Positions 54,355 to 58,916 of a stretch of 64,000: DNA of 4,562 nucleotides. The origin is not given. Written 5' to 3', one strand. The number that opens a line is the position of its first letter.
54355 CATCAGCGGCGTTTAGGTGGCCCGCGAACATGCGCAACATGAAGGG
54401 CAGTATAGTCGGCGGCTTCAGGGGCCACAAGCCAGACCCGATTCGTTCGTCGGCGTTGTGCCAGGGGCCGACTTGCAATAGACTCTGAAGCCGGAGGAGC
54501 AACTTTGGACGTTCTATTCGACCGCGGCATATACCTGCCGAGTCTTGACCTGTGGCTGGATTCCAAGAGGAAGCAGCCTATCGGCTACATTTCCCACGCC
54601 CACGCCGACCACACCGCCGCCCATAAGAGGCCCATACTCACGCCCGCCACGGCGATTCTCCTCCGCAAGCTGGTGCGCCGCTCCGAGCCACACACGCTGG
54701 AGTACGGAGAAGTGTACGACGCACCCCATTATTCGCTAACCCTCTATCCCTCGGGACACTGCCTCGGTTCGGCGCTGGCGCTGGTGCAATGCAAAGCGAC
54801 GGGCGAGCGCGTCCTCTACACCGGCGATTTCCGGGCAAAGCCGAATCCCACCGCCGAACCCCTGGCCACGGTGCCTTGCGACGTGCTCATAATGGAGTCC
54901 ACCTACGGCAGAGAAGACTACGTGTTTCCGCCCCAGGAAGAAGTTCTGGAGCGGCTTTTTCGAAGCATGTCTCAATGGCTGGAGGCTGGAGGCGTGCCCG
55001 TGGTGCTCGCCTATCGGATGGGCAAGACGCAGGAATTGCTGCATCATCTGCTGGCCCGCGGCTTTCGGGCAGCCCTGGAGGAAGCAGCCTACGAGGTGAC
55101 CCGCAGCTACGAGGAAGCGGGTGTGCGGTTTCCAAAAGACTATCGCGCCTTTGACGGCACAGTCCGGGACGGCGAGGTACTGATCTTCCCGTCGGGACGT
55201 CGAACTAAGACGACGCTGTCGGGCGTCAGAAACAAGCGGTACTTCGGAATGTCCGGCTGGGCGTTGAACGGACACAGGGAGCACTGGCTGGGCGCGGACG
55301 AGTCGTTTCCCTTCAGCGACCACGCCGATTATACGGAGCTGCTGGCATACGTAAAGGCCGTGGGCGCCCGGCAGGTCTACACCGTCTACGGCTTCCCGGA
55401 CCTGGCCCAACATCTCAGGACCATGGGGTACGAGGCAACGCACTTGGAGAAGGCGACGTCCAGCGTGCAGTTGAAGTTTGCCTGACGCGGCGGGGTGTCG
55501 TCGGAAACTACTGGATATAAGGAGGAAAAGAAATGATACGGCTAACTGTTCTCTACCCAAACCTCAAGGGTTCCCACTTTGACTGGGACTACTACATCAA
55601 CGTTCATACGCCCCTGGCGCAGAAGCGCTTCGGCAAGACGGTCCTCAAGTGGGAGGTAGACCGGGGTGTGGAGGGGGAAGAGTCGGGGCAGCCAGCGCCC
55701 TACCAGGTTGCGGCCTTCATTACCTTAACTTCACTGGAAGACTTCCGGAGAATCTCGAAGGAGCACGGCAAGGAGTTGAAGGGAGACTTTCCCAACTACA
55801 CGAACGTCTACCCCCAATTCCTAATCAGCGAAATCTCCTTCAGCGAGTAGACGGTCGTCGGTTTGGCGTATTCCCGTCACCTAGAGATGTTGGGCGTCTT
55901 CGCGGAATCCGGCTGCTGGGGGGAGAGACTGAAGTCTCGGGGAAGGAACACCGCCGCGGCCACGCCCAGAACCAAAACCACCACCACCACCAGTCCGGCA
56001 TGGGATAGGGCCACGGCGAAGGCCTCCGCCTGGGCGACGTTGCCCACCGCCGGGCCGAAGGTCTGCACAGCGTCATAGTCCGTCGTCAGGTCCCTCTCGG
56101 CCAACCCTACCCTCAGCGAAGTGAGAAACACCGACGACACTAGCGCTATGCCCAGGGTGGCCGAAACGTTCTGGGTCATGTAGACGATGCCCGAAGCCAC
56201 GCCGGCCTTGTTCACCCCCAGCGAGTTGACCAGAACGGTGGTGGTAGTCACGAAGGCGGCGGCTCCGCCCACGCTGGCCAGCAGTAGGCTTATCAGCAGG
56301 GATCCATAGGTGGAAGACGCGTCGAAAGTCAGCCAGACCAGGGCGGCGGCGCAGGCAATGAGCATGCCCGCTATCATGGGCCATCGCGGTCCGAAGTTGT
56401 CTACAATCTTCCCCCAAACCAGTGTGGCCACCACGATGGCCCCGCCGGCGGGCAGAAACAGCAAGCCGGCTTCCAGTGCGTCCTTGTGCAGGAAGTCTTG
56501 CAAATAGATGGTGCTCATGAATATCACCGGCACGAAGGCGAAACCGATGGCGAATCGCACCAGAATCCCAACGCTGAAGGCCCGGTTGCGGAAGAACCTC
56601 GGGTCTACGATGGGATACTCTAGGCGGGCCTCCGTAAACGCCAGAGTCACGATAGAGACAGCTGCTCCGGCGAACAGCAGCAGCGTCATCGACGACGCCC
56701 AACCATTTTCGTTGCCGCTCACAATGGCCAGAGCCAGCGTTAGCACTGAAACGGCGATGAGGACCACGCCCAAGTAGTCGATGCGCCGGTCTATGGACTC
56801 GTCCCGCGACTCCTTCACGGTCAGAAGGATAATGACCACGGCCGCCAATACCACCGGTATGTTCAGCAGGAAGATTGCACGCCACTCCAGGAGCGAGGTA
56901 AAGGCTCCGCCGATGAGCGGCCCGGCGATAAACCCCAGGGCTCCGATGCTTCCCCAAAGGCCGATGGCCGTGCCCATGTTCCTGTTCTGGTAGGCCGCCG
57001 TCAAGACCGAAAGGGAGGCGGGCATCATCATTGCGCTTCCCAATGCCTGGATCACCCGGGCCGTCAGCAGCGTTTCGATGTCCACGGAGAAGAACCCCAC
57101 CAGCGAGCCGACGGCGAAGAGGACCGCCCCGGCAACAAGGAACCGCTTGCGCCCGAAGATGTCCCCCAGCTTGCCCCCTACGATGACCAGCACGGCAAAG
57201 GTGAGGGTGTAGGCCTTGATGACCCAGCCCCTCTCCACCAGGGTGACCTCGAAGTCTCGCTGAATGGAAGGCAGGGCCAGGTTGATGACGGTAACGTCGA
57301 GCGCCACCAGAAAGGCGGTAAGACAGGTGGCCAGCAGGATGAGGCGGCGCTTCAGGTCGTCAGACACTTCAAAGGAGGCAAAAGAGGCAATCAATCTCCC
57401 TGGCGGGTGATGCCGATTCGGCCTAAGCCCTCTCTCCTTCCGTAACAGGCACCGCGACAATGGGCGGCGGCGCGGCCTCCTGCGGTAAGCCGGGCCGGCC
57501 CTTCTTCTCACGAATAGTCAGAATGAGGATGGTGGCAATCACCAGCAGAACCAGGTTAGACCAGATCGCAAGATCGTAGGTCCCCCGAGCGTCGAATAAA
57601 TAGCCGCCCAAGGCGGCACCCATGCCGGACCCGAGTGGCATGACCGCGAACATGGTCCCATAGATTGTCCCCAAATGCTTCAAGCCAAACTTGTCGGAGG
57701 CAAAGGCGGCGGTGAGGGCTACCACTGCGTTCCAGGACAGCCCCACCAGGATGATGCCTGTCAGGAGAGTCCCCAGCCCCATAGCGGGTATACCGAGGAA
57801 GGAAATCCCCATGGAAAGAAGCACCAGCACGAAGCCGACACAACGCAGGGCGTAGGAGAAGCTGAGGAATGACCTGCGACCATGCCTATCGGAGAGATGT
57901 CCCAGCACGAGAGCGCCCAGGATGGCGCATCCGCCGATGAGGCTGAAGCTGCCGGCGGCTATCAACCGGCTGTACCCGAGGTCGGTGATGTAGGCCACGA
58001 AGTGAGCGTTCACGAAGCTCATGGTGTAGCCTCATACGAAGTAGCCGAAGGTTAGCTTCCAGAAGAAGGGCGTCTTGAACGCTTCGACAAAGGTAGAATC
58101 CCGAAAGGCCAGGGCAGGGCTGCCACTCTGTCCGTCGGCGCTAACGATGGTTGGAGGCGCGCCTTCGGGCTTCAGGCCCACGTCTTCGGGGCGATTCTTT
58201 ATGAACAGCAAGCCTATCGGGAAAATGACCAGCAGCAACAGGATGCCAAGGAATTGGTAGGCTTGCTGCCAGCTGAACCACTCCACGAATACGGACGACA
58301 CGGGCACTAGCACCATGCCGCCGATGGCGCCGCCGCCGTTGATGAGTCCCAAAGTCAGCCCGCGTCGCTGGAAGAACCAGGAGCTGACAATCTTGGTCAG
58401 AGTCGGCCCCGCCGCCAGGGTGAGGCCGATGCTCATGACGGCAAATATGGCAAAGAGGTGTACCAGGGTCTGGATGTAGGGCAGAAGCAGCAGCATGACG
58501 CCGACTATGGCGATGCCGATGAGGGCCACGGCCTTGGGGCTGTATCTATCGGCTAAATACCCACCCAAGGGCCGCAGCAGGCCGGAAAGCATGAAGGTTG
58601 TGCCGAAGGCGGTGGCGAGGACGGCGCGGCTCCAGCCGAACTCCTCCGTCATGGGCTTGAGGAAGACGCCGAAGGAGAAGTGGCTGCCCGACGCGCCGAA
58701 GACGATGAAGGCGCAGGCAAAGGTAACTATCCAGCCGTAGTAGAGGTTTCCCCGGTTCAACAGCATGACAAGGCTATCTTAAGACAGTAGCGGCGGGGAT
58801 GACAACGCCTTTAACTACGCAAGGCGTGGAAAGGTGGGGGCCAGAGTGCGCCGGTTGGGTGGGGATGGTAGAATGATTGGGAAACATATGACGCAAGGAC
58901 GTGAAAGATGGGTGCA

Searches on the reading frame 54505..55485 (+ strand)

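Call 65: search_protein_families(library=pfam, proteins=[window:54505-55485:+], max_evalue=0.001)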
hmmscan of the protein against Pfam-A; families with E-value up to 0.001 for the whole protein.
window:54505-55485:+ (326 aa): 1 family
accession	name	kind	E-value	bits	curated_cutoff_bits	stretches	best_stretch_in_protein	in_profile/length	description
PF07521.17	RMMBL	-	2.9e-05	24.4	21.6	1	267-308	10-52/63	Zn-dependent metallo-hydrolase RNA specificity domain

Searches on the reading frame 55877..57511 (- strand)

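Call 65: search_protein_families(library=pfam, proteins=[window:55877-57511:-], max_evalue=0.001)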
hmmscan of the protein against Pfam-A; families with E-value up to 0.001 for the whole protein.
window:55877-57511:- (544 aa): 4 families
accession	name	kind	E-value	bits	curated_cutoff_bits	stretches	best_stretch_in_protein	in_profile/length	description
PF07690.21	MFS_1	-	2.9e-54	184.7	33.4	1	63-454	2-346/347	Major Facilitator Superfamily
PF06609.19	TRI12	-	8.6e-12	44.7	23.2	1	38-322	40-321/599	Fungal trichothecene efflux pump (TRI12)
PF00083.30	Sugar_tr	-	2.6e-06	27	22.3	1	62-235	5-194/452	Sugar (and other) transporter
PF05977.19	MFS_3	-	8e-06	25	27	1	99-239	52-197/524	Transmembrane secretion effector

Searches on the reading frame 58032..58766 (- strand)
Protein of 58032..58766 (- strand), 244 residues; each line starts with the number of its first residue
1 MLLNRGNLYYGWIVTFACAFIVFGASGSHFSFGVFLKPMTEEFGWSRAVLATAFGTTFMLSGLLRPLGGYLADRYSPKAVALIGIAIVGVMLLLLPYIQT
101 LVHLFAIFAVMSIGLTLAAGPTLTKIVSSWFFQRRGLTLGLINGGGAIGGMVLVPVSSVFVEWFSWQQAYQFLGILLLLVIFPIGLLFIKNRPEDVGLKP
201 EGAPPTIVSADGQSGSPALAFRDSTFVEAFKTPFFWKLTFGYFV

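Call 65: search_protein_families(library=pfam, proteins=[window:58032-58766:-], max_evalue=0.001)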
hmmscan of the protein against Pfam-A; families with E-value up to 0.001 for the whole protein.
window:58032-58766:- (244 aa): 1 family
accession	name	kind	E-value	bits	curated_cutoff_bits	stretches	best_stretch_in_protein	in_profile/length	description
PF07690.21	MFS_1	-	7.6e-28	97.9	33.4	1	19-243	2-212/347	Major Facilitator Superfamily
